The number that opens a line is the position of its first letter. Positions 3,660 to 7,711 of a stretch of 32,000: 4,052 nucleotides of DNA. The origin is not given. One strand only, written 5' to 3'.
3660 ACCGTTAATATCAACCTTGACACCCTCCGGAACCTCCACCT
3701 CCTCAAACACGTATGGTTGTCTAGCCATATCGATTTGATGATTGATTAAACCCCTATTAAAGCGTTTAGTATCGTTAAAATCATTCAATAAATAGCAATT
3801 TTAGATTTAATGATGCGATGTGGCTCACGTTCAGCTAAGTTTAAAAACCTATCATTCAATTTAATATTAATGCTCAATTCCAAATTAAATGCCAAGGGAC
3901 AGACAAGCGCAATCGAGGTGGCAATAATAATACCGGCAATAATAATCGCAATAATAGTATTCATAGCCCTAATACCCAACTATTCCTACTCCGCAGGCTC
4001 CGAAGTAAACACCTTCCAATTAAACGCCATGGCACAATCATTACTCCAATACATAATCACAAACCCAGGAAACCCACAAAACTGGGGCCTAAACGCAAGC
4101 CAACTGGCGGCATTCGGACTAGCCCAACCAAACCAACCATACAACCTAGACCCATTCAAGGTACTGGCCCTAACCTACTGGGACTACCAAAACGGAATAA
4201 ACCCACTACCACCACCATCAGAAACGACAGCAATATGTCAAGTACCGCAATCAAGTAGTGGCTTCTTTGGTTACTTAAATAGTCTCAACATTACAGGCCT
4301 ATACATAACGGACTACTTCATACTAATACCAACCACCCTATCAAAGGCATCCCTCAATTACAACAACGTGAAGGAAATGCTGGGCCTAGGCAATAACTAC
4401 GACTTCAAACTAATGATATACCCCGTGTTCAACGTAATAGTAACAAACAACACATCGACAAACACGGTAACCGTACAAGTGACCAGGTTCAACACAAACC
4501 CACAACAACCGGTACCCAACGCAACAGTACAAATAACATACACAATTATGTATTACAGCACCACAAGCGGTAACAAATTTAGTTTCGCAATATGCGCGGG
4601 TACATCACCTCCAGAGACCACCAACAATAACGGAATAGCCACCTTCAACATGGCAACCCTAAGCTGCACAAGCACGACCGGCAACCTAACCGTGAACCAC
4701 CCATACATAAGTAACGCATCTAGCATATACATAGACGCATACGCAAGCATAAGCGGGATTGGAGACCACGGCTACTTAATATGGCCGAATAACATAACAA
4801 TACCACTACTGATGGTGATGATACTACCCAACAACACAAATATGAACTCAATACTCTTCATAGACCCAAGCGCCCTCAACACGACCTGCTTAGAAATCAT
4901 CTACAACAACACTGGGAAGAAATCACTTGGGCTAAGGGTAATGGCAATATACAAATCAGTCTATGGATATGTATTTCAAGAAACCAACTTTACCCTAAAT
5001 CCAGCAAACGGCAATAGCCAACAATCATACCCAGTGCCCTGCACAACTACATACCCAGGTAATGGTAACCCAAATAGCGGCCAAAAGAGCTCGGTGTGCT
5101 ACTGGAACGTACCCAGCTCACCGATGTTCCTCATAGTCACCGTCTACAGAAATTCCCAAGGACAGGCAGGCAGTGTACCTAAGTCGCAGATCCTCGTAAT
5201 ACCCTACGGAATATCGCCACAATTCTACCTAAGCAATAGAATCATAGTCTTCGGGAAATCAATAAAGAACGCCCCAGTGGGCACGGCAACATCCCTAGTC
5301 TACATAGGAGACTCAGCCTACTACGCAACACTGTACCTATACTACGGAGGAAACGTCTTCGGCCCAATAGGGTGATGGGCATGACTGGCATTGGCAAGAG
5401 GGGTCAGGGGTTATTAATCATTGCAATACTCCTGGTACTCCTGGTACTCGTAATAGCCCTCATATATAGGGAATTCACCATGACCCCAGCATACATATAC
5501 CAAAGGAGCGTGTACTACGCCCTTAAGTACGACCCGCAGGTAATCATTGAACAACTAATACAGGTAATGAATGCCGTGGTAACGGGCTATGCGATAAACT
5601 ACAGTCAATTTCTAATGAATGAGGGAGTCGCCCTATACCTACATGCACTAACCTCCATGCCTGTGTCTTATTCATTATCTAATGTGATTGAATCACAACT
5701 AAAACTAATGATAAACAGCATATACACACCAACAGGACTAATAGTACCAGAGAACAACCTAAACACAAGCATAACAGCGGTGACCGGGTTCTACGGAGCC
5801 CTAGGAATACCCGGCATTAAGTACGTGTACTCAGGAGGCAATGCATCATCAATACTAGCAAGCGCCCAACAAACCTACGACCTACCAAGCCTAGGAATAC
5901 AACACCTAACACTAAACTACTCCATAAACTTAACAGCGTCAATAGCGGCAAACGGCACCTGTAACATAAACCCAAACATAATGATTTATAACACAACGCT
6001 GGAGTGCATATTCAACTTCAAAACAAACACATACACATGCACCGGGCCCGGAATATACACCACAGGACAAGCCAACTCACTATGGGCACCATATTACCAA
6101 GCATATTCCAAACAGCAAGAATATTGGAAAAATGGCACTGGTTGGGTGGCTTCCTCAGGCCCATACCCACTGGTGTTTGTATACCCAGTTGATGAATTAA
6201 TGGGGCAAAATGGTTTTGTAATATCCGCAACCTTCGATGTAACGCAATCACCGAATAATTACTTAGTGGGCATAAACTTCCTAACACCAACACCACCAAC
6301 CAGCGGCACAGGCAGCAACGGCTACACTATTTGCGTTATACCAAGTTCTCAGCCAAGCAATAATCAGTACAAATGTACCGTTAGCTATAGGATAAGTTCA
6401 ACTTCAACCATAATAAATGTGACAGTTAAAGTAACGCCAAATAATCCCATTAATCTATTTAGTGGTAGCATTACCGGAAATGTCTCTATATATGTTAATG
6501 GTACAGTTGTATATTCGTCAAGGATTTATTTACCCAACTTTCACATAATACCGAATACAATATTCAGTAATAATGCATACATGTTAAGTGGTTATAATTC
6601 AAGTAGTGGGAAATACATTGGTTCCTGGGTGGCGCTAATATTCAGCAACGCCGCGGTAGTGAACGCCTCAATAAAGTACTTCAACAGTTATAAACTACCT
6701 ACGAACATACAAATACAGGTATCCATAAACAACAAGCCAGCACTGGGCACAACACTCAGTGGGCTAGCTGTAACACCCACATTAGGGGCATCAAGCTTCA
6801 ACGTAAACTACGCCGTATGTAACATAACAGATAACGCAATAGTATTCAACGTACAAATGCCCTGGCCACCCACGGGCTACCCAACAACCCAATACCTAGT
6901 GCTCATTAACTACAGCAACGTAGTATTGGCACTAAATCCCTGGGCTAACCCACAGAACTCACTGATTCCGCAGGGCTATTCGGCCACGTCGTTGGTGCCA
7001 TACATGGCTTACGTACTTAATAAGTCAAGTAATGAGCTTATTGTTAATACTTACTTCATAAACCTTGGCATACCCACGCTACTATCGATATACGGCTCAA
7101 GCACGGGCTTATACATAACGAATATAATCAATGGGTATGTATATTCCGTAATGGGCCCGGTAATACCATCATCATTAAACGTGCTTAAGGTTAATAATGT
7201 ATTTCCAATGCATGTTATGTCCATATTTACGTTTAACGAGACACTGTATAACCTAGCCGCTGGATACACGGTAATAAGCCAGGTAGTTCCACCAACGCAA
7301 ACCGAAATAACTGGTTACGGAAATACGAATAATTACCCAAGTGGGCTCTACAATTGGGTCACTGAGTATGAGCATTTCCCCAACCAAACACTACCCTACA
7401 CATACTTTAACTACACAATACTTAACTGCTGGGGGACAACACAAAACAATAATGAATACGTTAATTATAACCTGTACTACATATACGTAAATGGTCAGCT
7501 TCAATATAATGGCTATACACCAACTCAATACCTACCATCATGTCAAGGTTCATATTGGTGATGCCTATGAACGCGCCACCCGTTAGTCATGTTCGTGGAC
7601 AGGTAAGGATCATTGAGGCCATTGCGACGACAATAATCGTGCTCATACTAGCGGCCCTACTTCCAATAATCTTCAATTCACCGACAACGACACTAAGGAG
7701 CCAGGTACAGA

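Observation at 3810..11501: Orphan six-gene operon of unusually large type IV pilin-like (class III signal peptide) glycoproteins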

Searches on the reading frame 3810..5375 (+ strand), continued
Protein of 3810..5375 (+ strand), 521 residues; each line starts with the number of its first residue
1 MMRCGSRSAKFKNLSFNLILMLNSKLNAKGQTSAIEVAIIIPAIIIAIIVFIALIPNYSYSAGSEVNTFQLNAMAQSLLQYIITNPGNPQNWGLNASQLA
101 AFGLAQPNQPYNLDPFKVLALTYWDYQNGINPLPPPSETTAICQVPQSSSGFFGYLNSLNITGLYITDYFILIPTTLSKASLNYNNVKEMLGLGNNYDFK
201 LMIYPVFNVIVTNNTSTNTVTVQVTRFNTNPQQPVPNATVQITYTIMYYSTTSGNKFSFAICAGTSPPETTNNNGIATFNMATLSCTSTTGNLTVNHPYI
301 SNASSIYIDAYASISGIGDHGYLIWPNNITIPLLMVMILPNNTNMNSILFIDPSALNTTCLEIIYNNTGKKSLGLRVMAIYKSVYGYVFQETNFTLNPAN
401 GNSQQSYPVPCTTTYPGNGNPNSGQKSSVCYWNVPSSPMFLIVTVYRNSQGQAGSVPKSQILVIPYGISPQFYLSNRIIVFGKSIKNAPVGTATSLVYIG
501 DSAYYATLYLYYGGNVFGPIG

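Call 43: find_related_loci(query=A5, collection=genome_contigs, flank=10000)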
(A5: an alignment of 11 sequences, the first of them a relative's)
Query A5 (411 aa) in genome_contigs; peptide patterns used: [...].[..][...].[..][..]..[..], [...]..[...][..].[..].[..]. (x = any residue, [..] = any of these).
177 stretches matched a pattern; 155 encode a relative of the query (tblastn E <= 1e-3); the best 80 are kept; 80 distinct loci.
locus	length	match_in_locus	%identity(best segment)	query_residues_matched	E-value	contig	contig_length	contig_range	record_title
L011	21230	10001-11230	64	1-411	2e-176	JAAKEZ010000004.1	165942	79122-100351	Candidatus Bathyarchaeota archaeon A05DMB-2 NODE_67_length_165942_cov_9.467035, whole genome shotgun sequence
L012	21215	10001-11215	60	1-406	2e-162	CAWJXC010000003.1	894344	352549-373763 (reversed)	MAG: Candidatus Bathyarchaeota archaeon isolate MFD01299.bin.2.100 genome assembly, contig: contig_25, whole genome shot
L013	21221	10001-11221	55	3-408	2e-153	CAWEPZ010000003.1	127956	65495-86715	MAG: Candidatus Bathyarchaeota archaeon isolate MFD01872.bin.2.229 genome assembly, contig: contig_111221, whole genome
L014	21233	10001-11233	56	1-411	2e-152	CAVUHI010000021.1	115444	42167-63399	MAG: Candidatus Bathyarchaeota archaeon isolate MFD01872.bin.2.69 genome assembly, contig: contig_60094, whole genome sh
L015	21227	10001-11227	55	1-408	3e-150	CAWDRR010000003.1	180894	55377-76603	MAG: Candidatus Bathyarchaeota archaeon isolate MFD04716.bin.2.156 genome assembly, contig: contig_21346, whole genome s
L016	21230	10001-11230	55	1-411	3e-149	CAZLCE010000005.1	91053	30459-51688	MAG TPA_asm: uncultured Candidatus Bathyarchaeia archaeon isolate binchicken_co274_114 genome assembly, contig: NODE_619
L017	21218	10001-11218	54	1-407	3e-148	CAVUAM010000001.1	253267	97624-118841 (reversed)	MAG: Candidatus Bathyarchaeota archaeon isolate MFD01872.bin.1.205 genome assembly, contig: contig_105481, whole genome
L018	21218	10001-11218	55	1-411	5e-148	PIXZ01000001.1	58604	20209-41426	MAG: Candidatus Bathyarchaeota archaeon isolate M8_bin1642 bin1642_scaffold97, whole genome shotgun sequence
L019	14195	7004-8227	55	1-411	1e-147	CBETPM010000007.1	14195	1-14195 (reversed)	MAG TPA_asm: Candidatus Bathyarchaeota archaeon isolate SRR13309661_metabat2_5 genome assembly, contig: ERZ26778927.73,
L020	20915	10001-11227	54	1-408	2e-147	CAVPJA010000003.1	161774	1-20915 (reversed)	MAG: Candidatus Bathyarchaeota archaeon isolate MFD00032.bin.2.120 genome assembly, contig: contig_54707, whole genome s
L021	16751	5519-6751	55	1-411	3e-147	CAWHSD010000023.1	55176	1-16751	MAG: Candidatus Bathyarchaeota archaeon isolate MFD05942.bin.2.191 genome assembly, contig: contig_67353, whole genome s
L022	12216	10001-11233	55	1-411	3e-146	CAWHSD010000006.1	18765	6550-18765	MAG: Candidatus Bathyarchaeota archaeon isolate MFD05942.bin.2.191 genome assembly, contig: contig_134708, whole genome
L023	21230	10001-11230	53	1-411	3e-145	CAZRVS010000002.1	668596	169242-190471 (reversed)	MAG TPA_asm: uncultured Candidatus Bathyarchaeia archaeon isolate SRP323688_co1_270 genome assembly, contig: NODE_5_leng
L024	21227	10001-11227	53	1-411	1e-143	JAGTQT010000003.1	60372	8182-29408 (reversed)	MAG: Candidatus Bathyarchaeota archaeon isolate QZM_B1_bin_37_1 QZM_B1_bin_37_1_scaffold_389_curated, whole genome shotg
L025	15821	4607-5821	53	1-411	4e-143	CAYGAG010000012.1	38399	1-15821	MAG TPA_asm: uncultured Candidatus Bathyarchaeia archaeon isolate ERP108616_co2_98 genome assembly, contig: NODE_1233_le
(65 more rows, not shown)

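Call 46: search_protein_families(library=pfam, proteins=[L011:5297-6937:+, L011:6915-8624:+, L011:8617-9492:+, L011:9510-9986:+, L011:10001-11233:+, L011:11235-12548:+, L011:12442-14460:+, L008:1772-3601:+, L008:5785-7041:+], max_evalue=0.1)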
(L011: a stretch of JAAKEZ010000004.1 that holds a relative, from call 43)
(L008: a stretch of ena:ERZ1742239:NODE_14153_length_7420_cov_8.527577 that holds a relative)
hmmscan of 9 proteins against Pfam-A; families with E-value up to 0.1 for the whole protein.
L011:5297-6937:+ (546 aa): 7 families
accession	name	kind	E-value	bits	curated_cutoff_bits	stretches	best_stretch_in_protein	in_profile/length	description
PF00437.27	T2SSE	-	5e-36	124.6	24.9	1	171-403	21-257/370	Type II/IV secretion system protein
PF23989.1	PilB3_C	-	3.1e-08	34.1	27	1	469-537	8-76/83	PilB3-like, C-terminal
PF13555.12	AAA_29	-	0.012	15.8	27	1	258-309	5-51/61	P-loop containing region of AAA domain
PF01580.24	FtsK_SpoIIIE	-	0.02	14.8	24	0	281-302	40-61/221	FtsK/SpoIIIE family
PF21220.3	RecQ-1-like_HTH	-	0.028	15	27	1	468-494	11-37/51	RecQ-1-like, helix-turn-helix domain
PF25199.1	nSTAND_NTPase5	-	0.049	13.9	34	0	280-323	41-86/145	Novel STAND NTPase 5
PF00005.33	ABC_tran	-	0.079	14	25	0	278-316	9-47/137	ABC transporter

L011:6915-8624:+ (569 aa): 1 family
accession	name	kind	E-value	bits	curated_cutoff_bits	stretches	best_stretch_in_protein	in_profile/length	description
PF00482.28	T2SSF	-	2e-24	86.4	25.2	2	113-239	3-124/125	Type II secretion system (T2SS), protein F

L011:8617-9492:+ (291 aa): 0 families

L011:9510-9986:+ (158 aa): 0 families

L011:10001-11233:+ (410 aa): 0 families

L011:11235-12548:+ (437 aa): 0 families

L011:12442-14460:+ (672 aa): 1 family
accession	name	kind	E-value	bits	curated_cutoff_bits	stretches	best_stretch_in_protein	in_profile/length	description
PF25621.1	PhiKZ_gp244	-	0.053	14.1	27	1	538-602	34-93/116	Bacteriophage PhiKZ capsid decoration protein gp244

L008:1772-3601:+ (609 aa): 2 families
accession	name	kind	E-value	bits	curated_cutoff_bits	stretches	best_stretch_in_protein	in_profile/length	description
PF01483.27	P_proprotein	-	0.023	15.2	21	1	286-339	15-70/86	Proprotein convertase P-domain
PF07790.16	Pilin_N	-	0.055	14.8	25.2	0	16-59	1-41/78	Archaeal Type IV pilin, N-terminal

L008:5785-7041:+ (418 aa): 2 families
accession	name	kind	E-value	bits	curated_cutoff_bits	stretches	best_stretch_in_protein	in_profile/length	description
PF23922.1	DUF7261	-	0.011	16.4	27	1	7-87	2-78/169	Family of unknown function (DUF7261)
PF22091.2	DUF6941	-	0.039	14.7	27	0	164-240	45-124/125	Family of unknown function (DUF6941)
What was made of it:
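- On Pfam Pilin_N (PF07790, archaeal type IV pilin N-terminal domain): The 609-aa L008 homologue gives E 0.055 (call 46).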

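Call 55: search_solved_structures(query=A1, max_evalue=5)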
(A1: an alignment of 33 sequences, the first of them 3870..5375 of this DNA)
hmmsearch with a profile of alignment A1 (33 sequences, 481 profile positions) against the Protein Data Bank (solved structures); distinct sequences matched with E-value up to 5: 1.
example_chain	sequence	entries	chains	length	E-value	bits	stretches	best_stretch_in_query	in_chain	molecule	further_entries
8ye0_A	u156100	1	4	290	0.16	13.7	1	129-215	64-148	LynF/TruF/PatF family peptide O-prenyltransferase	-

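Call 63: search_protein_families(library=phrogs, proteins=[window:3870-5375:+], max_evalue=0.01)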
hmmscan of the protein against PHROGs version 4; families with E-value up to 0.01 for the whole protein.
window:3870-5375:+ (501 aa): 0 families

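Call 67: fold_search(model_id=the predicted structure, library=viral)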
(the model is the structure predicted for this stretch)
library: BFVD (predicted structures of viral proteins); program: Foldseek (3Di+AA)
matches with E <= 10: 712; with E <= 0.001: 4
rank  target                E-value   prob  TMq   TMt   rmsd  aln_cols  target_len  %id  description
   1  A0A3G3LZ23            6.1e-04  0.92  0.13  0.18  14.4       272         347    8  Minor tail protein [Brevibacterium phage Cantare]
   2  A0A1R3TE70            6.5e-04  0.87  0.14  0.15  19.8       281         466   11  Envelope glycoprotein C [Spheniscid alphaherpesvirus 1]
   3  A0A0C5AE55            6.5e-04  0.16  0.12  0.05  29.8       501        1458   10  Uncharacterized protein [Cyanophage P-TIM40]
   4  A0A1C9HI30            8.1e-04  0.91  0.15  0.25  16.4       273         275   10  LS008 [Lumpy skin disease virus]
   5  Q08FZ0                1.3e-03  0.95  0.16  0.26  15.7       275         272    9  Soluble IFN-g receptor [Deerpox virus (strain Mule deer/United States/W-848-83/1983)]
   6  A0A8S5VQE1            1.3e-03  0.84  0.13  0.11  19.2       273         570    9  (no name in the UniProt tables at hand)
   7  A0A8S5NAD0            1.5e-03  0.51  0.12  0.10  19.7       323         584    6  Uncharacterized protein (Fragment) [Siphoviridae sp. ctjd446]
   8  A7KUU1                1.8e-03  0.77  0.12  0.11  19.0       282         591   10  (no name in the UniProt tables at hand)
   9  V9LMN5                1.8e-03  0.66  0.14  0.18  19.0       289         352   11  Membrane glycoprotein UL119 [Human cytomegalovirus]
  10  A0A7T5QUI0            2.2e-03  0.69  0.14  0.07  17.5       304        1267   10  (no name in the UniProt tables at hand)
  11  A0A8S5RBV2            2.2e-03  0.16  0.12  0.13  20.1       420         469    9  Translocon-associated protein beta (TRAPB) [virus sp. ctOZh10]
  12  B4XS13                2.4e-03  0.54  0.12  0.13  21.7       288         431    9  GC [anatid alphaherpesvirus 1]
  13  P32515                2.5e-03  0.33  0.11  0.13  21.9       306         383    9  Glycoprotein gp2 [Equine herpesvirus 1 (strain Kentucky A)]
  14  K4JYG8                2.8e-03  0.57  0.16  0.07  25.8       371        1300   11  Uncharacterized protein [Abalone herpesvirus (isolate Abalone/Australia/Victoria/2009)]
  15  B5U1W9                3.1e-03  0.04  0.05  0.05  29.0       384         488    8  Envelopment polyprotein (Fragment) [melon severe mosaic virus]
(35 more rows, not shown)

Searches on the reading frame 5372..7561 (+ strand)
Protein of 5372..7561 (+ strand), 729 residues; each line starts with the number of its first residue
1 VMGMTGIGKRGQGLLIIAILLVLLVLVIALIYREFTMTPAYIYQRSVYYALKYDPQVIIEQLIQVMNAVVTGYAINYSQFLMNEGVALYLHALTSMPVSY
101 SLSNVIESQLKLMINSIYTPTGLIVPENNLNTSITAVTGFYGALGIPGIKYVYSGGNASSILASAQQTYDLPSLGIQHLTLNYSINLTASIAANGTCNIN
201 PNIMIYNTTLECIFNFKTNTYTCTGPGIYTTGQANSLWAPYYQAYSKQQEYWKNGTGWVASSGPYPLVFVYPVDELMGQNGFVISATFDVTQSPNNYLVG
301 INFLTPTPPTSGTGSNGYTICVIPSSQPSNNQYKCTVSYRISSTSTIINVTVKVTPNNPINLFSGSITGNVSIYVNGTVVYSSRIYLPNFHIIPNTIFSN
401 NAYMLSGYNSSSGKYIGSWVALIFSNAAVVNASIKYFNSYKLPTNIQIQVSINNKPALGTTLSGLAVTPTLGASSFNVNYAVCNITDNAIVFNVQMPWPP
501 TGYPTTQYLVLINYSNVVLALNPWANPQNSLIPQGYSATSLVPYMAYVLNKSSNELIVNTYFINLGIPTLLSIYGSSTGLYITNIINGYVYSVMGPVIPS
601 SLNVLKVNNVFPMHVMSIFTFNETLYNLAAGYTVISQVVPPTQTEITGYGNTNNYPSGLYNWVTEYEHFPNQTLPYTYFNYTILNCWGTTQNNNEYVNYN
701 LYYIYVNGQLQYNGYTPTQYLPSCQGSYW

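Call 4: search_protein_families(library=pfam, proteins=[window:5372-7561:+], max_evalue=1)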
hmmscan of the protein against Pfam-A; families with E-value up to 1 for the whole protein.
window:5372-7561:+ (729 aa): 0 families

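Call 5: search_protein_families(library=ncbifam, proteins=[window:5375-7561:+], max_evalue=1)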
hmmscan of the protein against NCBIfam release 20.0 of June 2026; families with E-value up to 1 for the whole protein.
window:5375-7561:+ (728 aa): 0 families

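Call 63: search_protein_families(library=phrogs, proteins=[window:5375-7561:+], max_evalue=0.01)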
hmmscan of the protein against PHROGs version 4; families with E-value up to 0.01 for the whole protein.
window:5375-7561:+ (728 aa): 0 families
